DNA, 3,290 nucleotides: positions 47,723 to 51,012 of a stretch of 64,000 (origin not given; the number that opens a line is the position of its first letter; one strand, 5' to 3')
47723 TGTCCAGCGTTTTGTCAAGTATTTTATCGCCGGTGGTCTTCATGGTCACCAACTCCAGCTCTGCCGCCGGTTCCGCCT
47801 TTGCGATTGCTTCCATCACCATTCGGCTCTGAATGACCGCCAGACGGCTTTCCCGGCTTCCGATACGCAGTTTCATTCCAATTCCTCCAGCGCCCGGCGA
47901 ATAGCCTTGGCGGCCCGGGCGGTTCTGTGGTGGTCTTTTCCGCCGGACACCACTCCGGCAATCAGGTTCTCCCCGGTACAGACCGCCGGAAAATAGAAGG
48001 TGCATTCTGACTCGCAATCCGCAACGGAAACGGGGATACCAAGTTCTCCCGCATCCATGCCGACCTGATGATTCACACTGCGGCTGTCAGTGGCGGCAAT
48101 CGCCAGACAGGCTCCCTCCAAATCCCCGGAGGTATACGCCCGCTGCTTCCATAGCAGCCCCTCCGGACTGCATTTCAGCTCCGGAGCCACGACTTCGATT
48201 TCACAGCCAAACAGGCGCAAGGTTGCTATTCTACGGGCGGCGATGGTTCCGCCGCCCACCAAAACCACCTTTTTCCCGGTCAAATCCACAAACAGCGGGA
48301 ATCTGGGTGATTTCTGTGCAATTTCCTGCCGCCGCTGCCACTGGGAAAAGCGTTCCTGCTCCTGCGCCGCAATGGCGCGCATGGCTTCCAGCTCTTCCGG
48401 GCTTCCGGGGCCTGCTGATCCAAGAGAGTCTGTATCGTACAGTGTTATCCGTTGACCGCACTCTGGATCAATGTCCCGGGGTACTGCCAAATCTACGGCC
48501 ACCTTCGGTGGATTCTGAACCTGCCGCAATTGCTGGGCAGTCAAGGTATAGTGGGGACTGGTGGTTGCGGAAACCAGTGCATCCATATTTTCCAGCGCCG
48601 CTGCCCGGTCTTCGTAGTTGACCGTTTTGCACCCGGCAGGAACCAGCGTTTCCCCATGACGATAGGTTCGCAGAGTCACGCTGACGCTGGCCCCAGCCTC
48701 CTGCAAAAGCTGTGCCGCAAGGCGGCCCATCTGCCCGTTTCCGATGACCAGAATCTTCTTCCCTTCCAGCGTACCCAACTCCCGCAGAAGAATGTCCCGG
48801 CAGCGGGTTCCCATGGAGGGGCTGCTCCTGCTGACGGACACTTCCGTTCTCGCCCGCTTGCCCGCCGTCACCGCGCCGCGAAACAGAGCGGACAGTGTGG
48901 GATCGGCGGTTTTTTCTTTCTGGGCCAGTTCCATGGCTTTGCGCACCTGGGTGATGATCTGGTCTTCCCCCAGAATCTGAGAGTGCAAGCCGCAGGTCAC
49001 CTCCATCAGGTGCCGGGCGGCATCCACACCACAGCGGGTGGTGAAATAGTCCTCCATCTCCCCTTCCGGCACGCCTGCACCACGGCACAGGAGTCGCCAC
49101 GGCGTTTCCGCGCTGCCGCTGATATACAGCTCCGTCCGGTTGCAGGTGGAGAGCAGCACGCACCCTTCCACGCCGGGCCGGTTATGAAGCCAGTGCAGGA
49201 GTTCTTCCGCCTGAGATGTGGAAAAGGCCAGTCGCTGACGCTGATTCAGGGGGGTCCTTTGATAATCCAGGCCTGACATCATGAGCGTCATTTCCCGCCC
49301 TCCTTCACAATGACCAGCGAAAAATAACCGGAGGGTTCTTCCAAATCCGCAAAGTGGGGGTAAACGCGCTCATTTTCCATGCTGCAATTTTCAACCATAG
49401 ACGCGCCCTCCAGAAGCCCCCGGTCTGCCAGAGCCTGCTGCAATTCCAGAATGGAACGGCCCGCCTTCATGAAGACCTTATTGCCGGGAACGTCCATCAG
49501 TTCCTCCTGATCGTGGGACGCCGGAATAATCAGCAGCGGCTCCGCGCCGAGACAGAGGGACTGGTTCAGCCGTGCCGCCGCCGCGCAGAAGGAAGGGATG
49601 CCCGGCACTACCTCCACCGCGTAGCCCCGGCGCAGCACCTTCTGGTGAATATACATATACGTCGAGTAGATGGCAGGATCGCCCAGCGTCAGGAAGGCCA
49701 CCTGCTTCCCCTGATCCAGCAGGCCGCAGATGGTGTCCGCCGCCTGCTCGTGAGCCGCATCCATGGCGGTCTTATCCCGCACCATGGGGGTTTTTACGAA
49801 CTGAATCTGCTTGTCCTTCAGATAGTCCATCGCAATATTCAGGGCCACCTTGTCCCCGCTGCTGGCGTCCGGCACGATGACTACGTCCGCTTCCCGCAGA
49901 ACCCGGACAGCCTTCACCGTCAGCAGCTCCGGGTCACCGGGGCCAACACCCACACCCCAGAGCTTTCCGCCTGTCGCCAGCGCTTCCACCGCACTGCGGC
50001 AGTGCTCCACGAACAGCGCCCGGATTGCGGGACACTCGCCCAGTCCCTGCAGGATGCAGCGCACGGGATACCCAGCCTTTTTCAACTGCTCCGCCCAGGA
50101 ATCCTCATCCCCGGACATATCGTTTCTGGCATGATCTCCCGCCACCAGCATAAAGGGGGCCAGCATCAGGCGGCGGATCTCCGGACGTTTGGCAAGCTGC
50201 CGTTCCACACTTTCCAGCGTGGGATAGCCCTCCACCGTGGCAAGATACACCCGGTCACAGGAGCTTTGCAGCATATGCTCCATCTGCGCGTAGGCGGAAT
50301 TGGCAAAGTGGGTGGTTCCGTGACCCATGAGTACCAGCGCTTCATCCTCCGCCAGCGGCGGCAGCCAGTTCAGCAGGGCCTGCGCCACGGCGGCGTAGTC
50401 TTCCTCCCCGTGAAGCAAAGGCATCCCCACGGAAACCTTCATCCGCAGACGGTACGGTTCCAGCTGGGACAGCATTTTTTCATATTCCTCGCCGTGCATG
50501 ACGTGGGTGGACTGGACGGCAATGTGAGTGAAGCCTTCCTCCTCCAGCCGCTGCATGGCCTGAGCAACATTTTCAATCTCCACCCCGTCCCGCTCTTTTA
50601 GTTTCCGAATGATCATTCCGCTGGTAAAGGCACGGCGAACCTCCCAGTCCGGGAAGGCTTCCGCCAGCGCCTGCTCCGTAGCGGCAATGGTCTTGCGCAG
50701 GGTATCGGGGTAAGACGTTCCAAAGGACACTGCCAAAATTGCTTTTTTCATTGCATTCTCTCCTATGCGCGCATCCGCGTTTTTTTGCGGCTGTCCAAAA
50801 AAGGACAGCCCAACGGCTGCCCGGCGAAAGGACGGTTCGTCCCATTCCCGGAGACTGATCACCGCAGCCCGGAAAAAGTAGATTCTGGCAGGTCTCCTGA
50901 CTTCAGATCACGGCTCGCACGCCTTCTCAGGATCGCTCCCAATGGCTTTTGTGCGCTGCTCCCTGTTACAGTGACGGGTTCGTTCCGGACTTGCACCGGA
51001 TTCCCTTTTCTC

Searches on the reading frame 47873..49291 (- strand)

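Call 54: search_protein_families(library=pfam, proteins=[window:47873-49291:-], max_evalue=0.01)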
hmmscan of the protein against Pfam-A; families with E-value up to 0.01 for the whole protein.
window:47873-49291:- (472 aa): 15 families
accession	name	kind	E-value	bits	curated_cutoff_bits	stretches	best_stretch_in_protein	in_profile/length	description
PF05201.20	GlutR_N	-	1.3e-42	145.6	27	1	7-150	2-150/151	Glutamyl-tRNAGlu reductase, N-terminal domain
PF13241.12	NAD_binding_7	-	1.9e-33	115.6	22.1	2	333-436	1-104/104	Putative NAD(P)-binding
PF01488.26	Shikimate_DH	-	7.1e-25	88.1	24.3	1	170-290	5-135/138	Shikimate / quinate 5-dehydrogenase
PF02826.25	2-Hacid_dh_C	-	9e-11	41.9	25.1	2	174-257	33-116/178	D-isomer specific 2-hydroxyacid dehydrogenase, NAD binding domain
PF07992.20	Pyr_redox_2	-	6.1e-05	23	26.1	1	179-369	2-172/291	Pyridine nucleotide-disulphide oxidoreductase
PF03807.23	F420_oxidored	-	0.00033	21.6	21.6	1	179-270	1-93/94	NADP oxidoreductase coenzyme F420-dependent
PF07991.19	KARI_N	-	0.00039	20.5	20.6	1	175-227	2-55/165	Acetohydroxy acid isomeroreductase, NADPH-binding domain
PF03446.21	NAD_binding_2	-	0.00087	19.8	21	1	179-239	1-59/161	NAD binding domain of 6-phosphogluconate dehydrogenase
PF02882.25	THF_DHG_CYH_C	-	0.0019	18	27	0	162-208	21-68/160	Tetrahydrofolate dehydrogenase/cyclohydrolase, NAD(P)-binding domain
PF00148.24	Oxidored_nitro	-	0.0019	17.6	28.6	0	174-215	269-310/399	Nitrogenase component 1 type Oxidoreductase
PF02558.23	ApbA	-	0.0039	17.3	22.2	1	180-227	1-47/150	Ketopantoate reductase PanE/ApbA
PF00670.27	AdoHcyase_NAD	-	0.0046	17.5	27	0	175-206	21-52/162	S-adenosyl-L-homocysteine hydrolase, NAD binding domain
PF00070.33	Pyr_redox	-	0.0061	17.5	22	0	341-369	1-29/82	Pyridine nucleotide-disulphide oxidoreductase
PF08468.16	MTS_N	-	0.0084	16.6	27.3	0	167-240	3-75/158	Methyltransferase small domain N-terminal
PF01262.27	AlaDh_PNT_C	-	0.0096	15.8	23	0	174-270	22-130/214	Alanine dehydrogenase/PNT, C-terminal domain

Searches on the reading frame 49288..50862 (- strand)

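Call 54: search_protein_families(library=pfam, proteins=[window:49288-50862:-], max_evalue=0.01)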
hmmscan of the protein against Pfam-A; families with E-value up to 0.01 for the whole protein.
window:49288-50862:- (524 aa): 3 families
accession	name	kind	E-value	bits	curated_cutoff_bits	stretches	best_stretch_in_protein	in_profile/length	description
PF06180.16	CbiK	-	3.3e-83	279.4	26.2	1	40-292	1-261/262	Cobalt chelatase (CbiK)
PF00590.25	TP_methylase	-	2e-50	172.1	27.8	1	300-502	1-205/212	Tetrapyrrole (Corrin/Porphyrin) Methylases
PF01903.22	CbiX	-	0.00017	22.3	22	0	188-283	9-103/106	CbiX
